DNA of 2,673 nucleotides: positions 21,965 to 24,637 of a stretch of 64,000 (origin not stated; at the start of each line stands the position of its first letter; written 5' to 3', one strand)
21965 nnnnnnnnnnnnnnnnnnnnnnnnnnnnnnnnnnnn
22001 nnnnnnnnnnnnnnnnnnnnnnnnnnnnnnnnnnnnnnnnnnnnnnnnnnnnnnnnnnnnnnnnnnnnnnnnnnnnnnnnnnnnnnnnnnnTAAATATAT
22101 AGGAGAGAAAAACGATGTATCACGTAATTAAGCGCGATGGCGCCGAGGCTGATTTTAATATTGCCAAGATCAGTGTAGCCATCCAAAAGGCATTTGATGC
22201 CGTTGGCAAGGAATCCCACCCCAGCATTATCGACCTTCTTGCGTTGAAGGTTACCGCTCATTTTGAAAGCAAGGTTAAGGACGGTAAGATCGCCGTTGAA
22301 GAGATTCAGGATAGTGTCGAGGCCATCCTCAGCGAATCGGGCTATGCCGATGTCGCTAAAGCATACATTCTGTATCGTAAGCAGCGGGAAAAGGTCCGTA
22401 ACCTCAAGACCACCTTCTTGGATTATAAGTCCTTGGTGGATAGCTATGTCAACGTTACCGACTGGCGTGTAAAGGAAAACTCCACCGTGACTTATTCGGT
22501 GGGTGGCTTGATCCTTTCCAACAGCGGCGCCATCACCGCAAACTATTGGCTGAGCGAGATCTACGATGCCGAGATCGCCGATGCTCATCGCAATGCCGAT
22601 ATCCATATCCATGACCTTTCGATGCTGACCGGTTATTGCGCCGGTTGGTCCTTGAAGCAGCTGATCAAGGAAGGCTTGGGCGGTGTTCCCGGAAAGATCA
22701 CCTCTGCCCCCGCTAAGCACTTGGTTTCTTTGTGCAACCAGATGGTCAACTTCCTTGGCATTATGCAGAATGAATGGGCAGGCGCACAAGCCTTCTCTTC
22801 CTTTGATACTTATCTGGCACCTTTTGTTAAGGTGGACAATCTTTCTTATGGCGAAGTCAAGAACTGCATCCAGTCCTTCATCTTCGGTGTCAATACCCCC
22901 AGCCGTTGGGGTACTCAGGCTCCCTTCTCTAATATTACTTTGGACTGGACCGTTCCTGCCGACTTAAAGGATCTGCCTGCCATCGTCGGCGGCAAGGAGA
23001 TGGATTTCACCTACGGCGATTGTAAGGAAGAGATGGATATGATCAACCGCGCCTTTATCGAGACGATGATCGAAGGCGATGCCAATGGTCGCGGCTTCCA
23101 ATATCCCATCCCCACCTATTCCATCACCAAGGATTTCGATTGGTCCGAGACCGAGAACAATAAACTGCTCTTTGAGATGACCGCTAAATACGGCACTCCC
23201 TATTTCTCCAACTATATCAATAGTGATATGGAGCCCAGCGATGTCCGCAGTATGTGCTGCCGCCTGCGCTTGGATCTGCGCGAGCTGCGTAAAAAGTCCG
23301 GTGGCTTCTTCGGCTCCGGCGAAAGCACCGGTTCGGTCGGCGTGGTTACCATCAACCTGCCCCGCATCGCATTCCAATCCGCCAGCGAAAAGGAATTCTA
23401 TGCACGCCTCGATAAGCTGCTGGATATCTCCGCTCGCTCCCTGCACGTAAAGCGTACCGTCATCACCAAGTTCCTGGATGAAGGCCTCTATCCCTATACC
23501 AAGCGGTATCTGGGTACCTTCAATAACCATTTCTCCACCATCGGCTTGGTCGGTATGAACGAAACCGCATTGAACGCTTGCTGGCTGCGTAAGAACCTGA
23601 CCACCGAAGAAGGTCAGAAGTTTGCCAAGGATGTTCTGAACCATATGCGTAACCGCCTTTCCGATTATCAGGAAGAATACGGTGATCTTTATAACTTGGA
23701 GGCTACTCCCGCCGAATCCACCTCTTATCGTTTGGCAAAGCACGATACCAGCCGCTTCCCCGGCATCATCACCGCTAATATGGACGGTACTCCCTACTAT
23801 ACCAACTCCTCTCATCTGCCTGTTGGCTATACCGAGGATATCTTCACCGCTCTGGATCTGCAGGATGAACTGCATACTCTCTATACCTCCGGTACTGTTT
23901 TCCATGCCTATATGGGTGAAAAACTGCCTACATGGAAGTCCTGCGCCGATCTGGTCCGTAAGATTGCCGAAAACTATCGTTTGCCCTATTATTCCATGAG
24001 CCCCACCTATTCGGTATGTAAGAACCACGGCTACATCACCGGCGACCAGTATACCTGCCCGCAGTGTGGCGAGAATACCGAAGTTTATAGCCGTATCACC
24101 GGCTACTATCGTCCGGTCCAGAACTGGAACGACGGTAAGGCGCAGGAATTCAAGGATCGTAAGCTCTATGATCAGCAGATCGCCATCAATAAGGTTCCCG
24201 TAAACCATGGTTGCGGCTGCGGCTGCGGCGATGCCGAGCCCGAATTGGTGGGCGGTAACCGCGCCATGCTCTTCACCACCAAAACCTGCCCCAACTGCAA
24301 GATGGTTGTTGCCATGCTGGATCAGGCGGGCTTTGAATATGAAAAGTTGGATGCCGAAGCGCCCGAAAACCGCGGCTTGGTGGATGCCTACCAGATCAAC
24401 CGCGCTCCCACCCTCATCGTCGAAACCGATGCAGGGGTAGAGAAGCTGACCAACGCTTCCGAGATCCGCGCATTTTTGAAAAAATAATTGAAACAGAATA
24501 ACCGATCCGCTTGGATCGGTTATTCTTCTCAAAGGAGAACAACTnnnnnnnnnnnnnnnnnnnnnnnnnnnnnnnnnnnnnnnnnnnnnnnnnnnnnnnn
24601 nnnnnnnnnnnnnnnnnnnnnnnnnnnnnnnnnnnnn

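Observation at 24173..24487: NrdD extended by a (Cys-Gly)3 linker and a CPNC thioredoxin-fold domain, followed by a dedicated TrxB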

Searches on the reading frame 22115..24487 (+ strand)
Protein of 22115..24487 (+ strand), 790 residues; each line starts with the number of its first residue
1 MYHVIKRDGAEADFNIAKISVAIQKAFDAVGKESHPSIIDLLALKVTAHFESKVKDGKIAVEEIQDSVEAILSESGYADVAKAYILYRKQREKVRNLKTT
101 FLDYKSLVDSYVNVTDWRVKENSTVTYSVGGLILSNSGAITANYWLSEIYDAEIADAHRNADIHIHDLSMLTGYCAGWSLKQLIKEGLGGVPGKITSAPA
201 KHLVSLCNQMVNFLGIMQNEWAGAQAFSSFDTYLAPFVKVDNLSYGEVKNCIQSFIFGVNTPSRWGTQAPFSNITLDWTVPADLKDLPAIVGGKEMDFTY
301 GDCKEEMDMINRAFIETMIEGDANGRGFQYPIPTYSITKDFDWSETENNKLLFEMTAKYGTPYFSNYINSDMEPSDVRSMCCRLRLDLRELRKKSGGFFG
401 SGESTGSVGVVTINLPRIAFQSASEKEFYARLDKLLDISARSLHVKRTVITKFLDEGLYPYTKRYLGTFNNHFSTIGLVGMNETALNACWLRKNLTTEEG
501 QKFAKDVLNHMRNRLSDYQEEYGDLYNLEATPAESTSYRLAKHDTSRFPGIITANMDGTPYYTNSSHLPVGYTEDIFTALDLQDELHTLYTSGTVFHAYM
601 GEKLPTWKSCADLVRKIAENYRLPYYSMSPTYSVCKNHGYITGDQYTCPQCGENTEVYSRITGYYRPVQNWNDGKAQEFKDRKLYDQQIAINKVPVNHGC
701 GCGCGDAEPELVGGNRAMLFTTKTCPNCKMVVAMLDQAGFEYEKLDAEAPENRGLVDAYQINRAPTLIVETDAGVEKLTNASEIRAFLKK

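Call 3: search_protein_families(library=pfam, proteins=[window:22115-24487:+], max_evalue=0.01)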
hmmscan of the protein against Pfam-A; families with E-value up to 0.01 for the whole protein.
window:22115-24487:+ (790 aa): 3 families
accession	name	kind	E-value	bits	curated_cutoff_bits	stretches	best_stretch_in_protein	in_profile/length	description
PF13597.11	NRDD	-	1.1e-191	638.8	26.2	1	121-685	1-562/562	Anaerobic ribonucleoside-triphosphate reductase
PF03477.21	ATP-cone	-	1.9e-21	76.9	25.8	1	3-92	2-87/88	ATP cone domain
PF00462.30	Glutaredoxin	-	4.3e-06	27.3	22.9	1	718-752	2-37/60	Glutaredoxin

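Call 4: search_protein_families(library=ncbifam, proteins=[window:22115-24487:+], max_evalue=0.01)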
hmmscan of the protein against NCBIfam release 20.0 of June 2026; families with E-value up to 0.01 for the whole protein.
window:22115-24487:+ (790 aa): 16 families
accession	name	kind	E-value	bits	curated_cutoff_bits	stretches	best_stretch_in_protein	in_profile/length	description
NF006126.0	PRK08270.1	equivalog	0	1140.9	548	1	2-687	3-683/684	ribonucleoside triphosphate reductase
TIGR02487.1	NrdD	equivalog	1.3e-156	522.5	326.35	1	121-683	2-579/581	anaerobic ribonucleoside-triphosphate reductase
NF006358.0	PRK08579.1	equivalog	1.2e-116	390.3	585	2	105-395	10-297/624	anaerobic ribonucleoside triphosphate reductase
NF005497.0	PRK07111.1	equivalog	1.4e-79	268.3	764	3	2-240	3-235/746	anaerobic ribonucleoside triphosphate reductase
NF006127.0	PRK08271.1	equivalog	4.8e-68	230.1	545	1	124-688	69-630/631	anaerobic ribonucleoside-triphosphate reductase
NF006732.0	PRK09263.1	equivalog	2.1e-56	191.7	657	2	247-684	267-704/712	anaerobic ribonucleoside-triphosphate reductase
TIGR02827.1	RNR_anaer_Bdell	equivalog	9.4e-56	189.5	568.3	1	146-682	64-594/596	anaerobic ribonucleoside-triphosphate reductase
NF011292.0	PRK14704.1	equivalog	4.5e-34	118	736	1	119-682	27-614/618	anaerobic ribonucleoside triphosphate reductase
NF009028.0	PRK12364.1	equivalog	7.3e-19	67.2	1377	1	3-105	2-105/842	ribonucleoside-diphosphate reductase subunit alpha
NF005544.0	PRK07207.1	equivalog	1e-15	56.6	965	1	2-99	34-138/965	ribonucleoside-diphosphate reductase subunit alpha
NF005010.0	PRK06406.1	subfamily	1.4e-15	56.7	1125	1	3-99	6-103/771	vitamin B12-dependent ribonucleotide reductase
NF009029.0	PRK12365.1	equivalog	1.9e-14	52.6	1350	1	3-106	119-229/1046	ribonucleoside-diphosphate reductase subunit alpha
NF006207.0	PRK08332.1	equivalog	3.9e-12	44.2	2400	1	3-107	5-108/1684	vitamin B12-dependent ribonucleotide reductase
TIGR02200.1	GlrX_actino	hypoth_equivalog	0.00022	21.5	89.5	1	719-751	4-36/77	mycoredoxin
TIGR02196.1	GlrX_YruB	hypoth_equivalog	0.00067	20.1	88.55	1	719-767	4-54/74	glutaredoxin-like protein, YruB-family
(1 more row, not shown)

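Call 6: find_homologous_proteins(query=window:22115-24484:+, max_evalue=1e-10)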
Query window:22115-24484:+ (790 aa): 8000 proteins with E <= 1e-10 among 8000 candidates; the best 120 are listed.
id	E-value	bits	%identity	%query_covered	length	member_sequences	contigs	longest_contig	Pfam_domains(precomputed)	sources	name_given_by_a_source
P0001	0.0e+0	1846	100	100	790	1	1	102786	PF00462.31,PF03477.22,PF13597.12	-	-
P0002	0.0e+0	1830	99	100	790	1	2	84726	PF00462.31,PF03477.22,PF13597.12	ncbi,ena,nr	ncbi:MAG: ribonucleoside triphosphate reductase [Clostridia bacterium]|nr:ribonucleoside triphosphat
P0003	0.0e+0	1828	99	100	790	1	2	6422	PF00462.31,PF03477.22,PF13597.12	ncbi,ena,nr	ncbi:MAG: ribonucleoside triphosphate reductase [Clostridia bacterium]|nr:ribonucleoside triphosphat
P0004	0.0e+0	1828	99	100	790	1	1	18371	PF00462.31,PF03477.22,PF13597.12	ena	-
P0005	0.0e+0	1826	99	100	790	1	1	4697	PF00462.31,PF03477.22,PF13597.12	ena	-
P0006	0.0e+0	1825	98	100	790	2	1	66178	PF00462.31,PF03477.22,PF13597.12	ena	-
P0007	0.0e+0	1824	98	100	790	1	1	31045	PF00462.31,PF03477.22,PF13597.12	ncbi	-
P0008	0.0e+0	1816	98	100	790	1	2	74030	PF00462.31,PF03477.22,PF13597.12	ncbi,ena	-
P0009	0.0e+0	1816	98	100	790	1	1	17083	PF00462.31,PF03477.22,PF13597.12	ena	-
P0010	0.0e+0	1814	98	100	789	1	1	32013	PF00462.31,PF03477.22,PF13597.12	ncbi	-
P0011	0.0e+0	1814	98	100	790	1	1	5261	PF00462.31,PF03477.22,PF13597.12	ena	-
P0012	0.0e+0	1814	98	100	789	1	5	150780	PF00462.31,PF03477.22,PF13597.12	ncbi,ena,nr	ncbi:MAG: ribonucleoside triphosphate reductase [Clostridia bacterium]|nr:ribonucleoside triphosphat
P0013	0.0e+0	1812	98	100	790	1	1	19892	PF00462.31,PF03477.22,PF13597.12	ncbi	-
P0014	0.0e+0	1810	98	100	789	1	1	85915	PF00462.31,PF03477.22,PF13597.12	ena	-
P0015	0.0e+0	1797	97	100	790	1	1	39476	PF00462.31,PF03477.22,PF13597.12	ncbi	-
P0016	0.0e+0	1783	96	100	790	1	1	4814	PF00462.31,PF03477.22,PF13597.12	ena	-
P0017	0.0e+0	1782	96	100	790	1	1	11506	PF00462.31,PF03477.22,PF13597.12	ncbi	-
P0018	0.0e+0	1781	96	100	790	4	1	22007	PF00462.31,PF03477.22,PF13597.12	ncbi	-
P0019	0.0e+0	1721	92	100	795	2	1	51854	PF00462.31,PF03477.22,PF13597.12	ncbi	-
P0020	0.0e+0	1707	91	100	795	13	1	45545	PF00462.31,PF03477.22,PF13597.12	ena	-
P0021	0.0e+0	1703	91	100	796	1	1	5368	PF00462.31,PF03477.22,PF13597.12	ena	-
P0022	0.0e+0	1700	91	100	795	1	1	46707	PF00462.31,PF03477.22,PF13597.12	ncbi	-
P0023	0.0e+0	1699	91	100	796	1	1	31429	PF00462.31,PF03477.22,PF13597.12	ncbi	-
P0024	0.0e+0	1699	91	100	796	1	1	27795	PF00462.31,PF03477.22,PF13597.12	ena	-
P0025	0.0e+0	1692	91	100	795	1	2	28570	PF00462.31,PF03477.22,PF13597.12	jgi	-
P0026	0.0e+0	1692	91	100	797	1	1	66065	PF00462.31,PF03477.22,PF13597.12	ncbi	-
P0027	0.0e+0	1688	91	100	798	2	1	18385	PF00462.31,PF03477.22,PF13597.12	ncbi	-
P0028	0.0e+0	1687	91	100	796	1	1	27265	PF00462.31,PF03477.22,PF13597.12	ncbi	-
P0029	0.0e+0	1687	91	100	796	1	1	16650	PF00462.31,PF03477.22,PF13597.12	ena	-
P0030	0.0e+0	1682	90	100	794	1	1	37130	PF00462.31,PF03477.22,PF13597.12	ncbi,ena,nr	ncbi:MAG: ribonucleoside triphosphate reductase [Clostridia bacterium]|nr:ribonucleoside triphosphat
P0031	0.0e+0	1676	90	100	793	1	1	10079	PF00462.31,PF03477.22,PF13597.12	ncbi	-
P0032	0.0e+0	1673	90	100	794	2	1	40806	PF00462.31,PF03477.22,PF13597.12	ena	-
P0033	0.0e+0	1667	90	100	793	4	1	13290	PF00462.31,PF03477.22,PF13597.12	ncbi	-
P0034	0.0e+0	1643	90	100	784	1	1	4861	PF03477.22,PF13597.12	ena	-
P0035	0.0e+0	1614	86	100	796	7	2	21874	PF00462.31,PF03477.22,PF13597.12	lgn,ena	-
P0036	0.0e+0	1472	80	100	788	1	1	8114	PF03477.22,PF13597.12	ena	-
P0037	0.0e+0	1466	79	100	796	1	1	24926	PF00462.31,PF03477.22,PF13597.12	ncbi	-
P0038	0.0e+0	1457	80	100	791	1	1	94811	PF00462.31,PF03477.22,PF13597.12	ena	-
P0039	0.0e+0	1452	77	100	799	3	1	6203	PF03477.22,PF13597.12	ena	-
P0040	0.0e+0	1451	79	100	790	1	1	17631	PF00462.31,PF03477.22,PF13597.12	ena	-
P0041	0.0e+0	1451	78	100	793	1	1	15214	PF00462.31,PF03477.22,PF13597.12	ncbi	-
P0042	0.0e+0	1450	79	100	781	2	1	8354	PF00462.31,PF03477.22,PF13597.12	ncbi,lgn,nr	ncbi:MAG: ribonucleoside triphosphate reductase [Anaerovoracaceae bacterium]|nr:ribonucleoside triph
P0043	0.0e+0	1448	78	100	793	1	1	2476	PF00462.31,PF03477.22,PF13597.12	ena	-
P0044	0.0e+0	1446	77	100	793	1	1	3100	PF00462.31,PF03477.22,PF13597.12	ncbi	-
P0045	0.0e+0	1444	77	100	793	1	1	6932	PF03477.22,PF13597.12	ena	-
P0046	0.0e+0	1442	78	100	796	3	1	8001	PF00462.31,PF03477.22,PF13597.12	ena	-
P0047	0.0e+0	1440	77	100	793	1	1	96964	PF00462.31,PF03477.22,PF13597.12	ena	-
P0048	0.0e+0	1439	77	100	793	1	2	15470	PF00462.31,PF03477.22,PF13597.12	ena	-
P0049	0.0e+0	1438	77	100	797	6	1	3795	PF00462.31,PF03477.22,PF13597.12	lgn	-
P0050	0.0e+0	1437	77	100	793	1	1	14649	PF00462.31,PF03477.22,PF13597.12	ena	-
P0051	0.0e+0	1437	77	100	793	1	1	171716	PF00462.31,PF03477.22,PF13597.12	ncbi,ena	-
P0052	0.0e+0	1437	78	100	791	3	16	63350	PF00462.31,PF13192.13,PF00085.27,PF03477.22,PF13597.12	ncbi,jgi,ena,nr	ncbi:MAG: ribonucleoside triphosphate reductase [Ruminococcaceae bacterium]|nr:ribonucleoside tripho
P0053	0.0e+0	1437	77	100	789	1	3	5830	PF03477.22,PF13597.12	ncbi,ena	-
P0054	0.0e+0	1436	77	100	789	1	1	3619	PF00462.31,PF03477.22,PF13597.12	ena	-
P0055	0.0e+0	1435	78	100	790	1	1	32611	PF00462.31,PF03477.22,PF13597.12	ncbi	-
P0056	0.0e+0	1435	77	100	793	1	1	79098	PF00462.31,PF03477.22,PF13597.12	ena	-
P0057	0.0e+0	1435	78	100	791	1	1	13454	PF00462.31,PF03477.22,PF13597.12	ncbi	-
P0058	0.0e+0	1435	77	100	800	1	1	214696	PF03477.22,PF13597.12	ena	-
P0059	0.0e+0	1435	78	100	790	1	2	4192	PF00462.31,PF03477.22,PF13597.12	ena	-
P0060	0.0e+0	1434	77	100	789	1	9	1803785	PF00462.31,PF03477.22,PF13597.12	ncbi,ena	-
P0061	0.0e+0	1433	77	100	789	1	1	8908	PF00462.31,PF03477.22,PF13597.12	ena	-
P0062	0.0e+0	1433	78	100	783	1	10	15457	PF00462.31,PF03477.22,PF13597.12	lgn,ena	-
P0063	0.0e+0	1433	78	100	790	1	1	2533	PF00462.31,PF03477.22,PF13597.12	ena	-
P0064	0.0e+0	1433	78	100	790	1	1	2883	PF00462.31,PF03477.22,PF13597.12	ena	-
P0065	0.0e+0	1433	78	100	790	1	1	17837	PF00462.31,PF03477.22,PF13597.12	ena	-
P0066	0.0e+0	1433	77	100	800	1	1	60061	PF03477.22,PF13597.12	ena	-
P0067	0.0e+0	1433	78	100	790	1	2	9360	PF00462.31,PF03477.22,PF13597.12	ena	-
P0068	0.0e+0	1432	78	100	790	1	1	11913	PF00462.31,PF03477.22,PF13597.12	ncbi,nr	ncbi:MAG: ribonucleoside triphosphate reductase [Clostridia bacterium]|nr:ribonucleoside triphosphat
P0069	0.0e+0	1432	78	100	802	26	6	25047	PF03477.22,PF13597.12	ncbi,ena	-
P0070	0.0e+0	1432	78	100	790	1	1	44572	PF00462.31,PF03477.22,PF13597.12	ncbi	-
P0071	0.0e+0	1432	77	100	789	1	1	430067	PF03477.22,PF13597.12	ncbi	-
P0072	0.0e+0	1432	77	100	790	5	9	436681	PF00085.27,PF03477.22,PF13597.12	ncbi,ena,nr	ncbi:MAG: ribonucleoside triphosphate reductase [Clostridia bacterium]|nr:ribonucleoside triphosphat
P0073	0.0e+0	1432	77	100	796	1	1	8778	PF03477.22,PF13597.12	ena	-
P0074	0.0e+0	1432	77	100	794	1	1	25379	PF03477.22,PF13597.12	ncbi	-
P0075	0.0e+0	1432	78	100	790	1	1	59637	PF00462.31,PF03477.22,PF13597.12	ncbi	-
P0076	0.0e+0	1431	78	100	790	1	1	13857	PF00462.31,PF03477.22,PF13597.12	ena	-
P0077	0.0e+0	1431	76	100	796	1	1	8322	PF00462.31,PF03477.22,PF13597.12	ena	-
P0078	0.0e+0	1431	77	100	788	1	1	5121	PF00462.31,PF00085.27,PF03477.22,PF13597.12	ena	-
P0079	0.0e+0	1431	77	100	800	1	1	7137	PF03477.22,PF13597.12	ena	-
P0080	0.0e+0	1431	78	100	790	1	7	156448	PF00462.31,PF03477.22,PF13597.12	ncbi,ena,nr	ncbi:MAG: ribonucleoside triphosphate reductase [Clostridia bacterium]|nr:ribonucleoside triphosphat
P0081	0.0e+0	1431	77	100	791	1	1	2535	PF00462.31,PF03477.22,PF13597.12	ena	-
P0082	0.0e+0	1431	77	100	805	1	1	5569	PF03477.22,PF13597.12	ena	-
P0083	0.0e+0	1431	77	100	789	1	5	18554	PF00462.31,PF03477.22,PF13597.12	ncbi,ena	-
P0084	0.0e+0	1431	78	100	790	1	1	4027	PF00462.31,PF03477.22,PF13597.12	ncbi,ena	-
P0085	0.0e+0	1431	77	100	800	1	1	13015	PF03477.22,PF13597.12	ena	-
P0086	0.0e+0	1431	78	100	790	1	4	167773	PF00462.31,PF03477.22,PF13597.12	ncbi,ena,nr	ncbi:MAG: ribonucleoside triphosphate reductase [Clostridia bacterium]|nr:ribonucleoside triphosphat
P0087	0.0e+0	1430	77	100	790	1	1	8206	PF00462.31,PF03477.22,PF13597.12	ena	-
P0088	0.0e+0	1429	78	100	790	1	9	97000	PF00462.31,PF03477.22,PF13597.12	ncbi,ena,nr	ncbi:MAG: ribonucleoside triphosphate reductase [Clostridia bacterium]|nr:ribonucleoside triphosphat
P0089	0.0e+0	1429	78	100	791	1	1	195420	PF00462.31,PF00085.27,PF03477.22,PF13597.12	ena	-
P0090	0.0e+0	1429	78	100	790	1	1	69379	PF00462.31,PF03477.22,PF13597.12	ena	-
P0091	0.0e+0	1429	77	100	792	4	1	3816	PF03477.22,PF13597.12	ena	-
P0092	0.0e+0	1429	77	100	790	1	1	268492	PF00462.31,PF03477.22,PF13597.12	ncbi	-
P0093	0.0e+0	1429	77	100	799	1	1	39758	PF00462.31,PF03477.22,PF13597.12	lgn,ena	-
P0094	0.0e+0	1427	77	100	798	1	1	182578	PF00462.31,PF00085.27,PF03477.22,PF13597.12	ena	-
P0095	0.0e+0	1427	77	100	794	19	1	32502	PF00462.31,PF03477.22,PF13597.12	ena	-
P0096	0.0e+0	1427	78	100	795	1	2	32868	PF00462.31,PF03477.22,PF13597.12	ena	-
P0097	0.0e+0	1427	78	100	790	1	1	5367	PF00462.31,PF03477.22,PF13597.12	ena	-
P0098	0.0e+0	1427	78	100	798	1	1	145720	PF00462.31,PF00085.27,PF03477.22,PF13597.12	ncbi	-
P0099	0.0e+0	1427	77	100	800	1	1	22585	PF03477.22,PF13597.12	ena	-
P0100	0.0e+0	1427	77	100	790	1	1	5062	PF00462.31,PF03477.22,PF13597.12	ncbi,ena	-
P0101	0.0e+0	1427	77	100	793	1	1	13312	PF00462.31,PF03477.22,PF13597.12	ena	-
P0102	0.0e+0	1427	78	100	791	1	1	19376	PF03477.22,PF13597.12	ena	-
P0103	0.0e+0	1426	77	100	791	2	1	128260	PF03477.22,PF13597.12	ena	-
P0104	0.0e+0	1426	78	100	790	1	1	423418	PF00462.31,PF00085.27,PF03477.22,PF13597.12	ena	-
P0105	0.0e+0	1426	78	100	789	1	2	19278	PF00462.31,PF00085.27,PF03477.22,PF13597.12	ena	-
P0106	0.0e+0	1426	77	100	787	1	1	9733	PF00462.31,PF00085.27,PF03477.22,PF13597.12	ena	-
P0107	0.0e+0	1426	78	100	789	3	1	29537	PF00462.31,PF00085.27,PF03477.22,PF13597.12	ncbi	-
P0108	0.0e+0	1425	77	100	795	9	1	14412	PF00462.31,PF00085.27,PF03477.22,PF13597.12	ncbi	-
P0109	0.0e+0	1425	77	100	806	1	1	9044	PF03477.22,PF13597.12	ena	-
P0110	0.0e+0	1425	77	100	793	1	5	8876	PF03477.22,PF13597.12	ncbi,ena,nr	ncbi:MAG: ribonucleoside triphosphate reductase [Clostridia bacterium]|nr:ribonucleoside triphosphat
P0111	0.0e+0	1424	76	100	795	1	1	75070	PF00462.31,PF03477.22,PF13597.12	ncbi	-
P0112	0.0e+0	1424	77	100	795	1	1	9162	PF00462.31,PF03477.22,PF13597.12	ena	-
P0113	0.0e+0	1424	77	100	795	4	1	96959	PF00462.31,PF03477.22,PF13597.12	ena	-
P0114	0.0e+0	1424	77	100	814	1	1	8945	PF03477.22,PF13597.12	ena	-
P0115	0.0e+0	1424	77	100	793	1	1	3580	PF03477.22,PF13597.12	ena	-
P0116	0.0e+0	1424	77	100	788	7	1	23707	PF00462.31,PF03477.22,PF13597.12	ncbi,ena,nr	ncbi:MAG: ribonucleoside triphosphate reductase [Oscillospiraceae bacterium]|nr:ribonucleoside triph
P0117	0.0e+0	1424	78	100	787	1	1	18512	PF00462.31,PF03477.22,PF13417.13,PF13597.12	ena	-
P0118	0.0e+0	1424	77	100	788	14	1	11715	PF00462.31,PF03477.22,PF13597.12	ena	-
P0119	0.0e+0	1424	77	100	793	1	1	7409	PF00462.31,PF03477.22,PF13597.12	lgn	-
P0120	0.0e+0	1424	76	100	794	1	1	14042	PF00462.31,PF03477.22,PF13597.12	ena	-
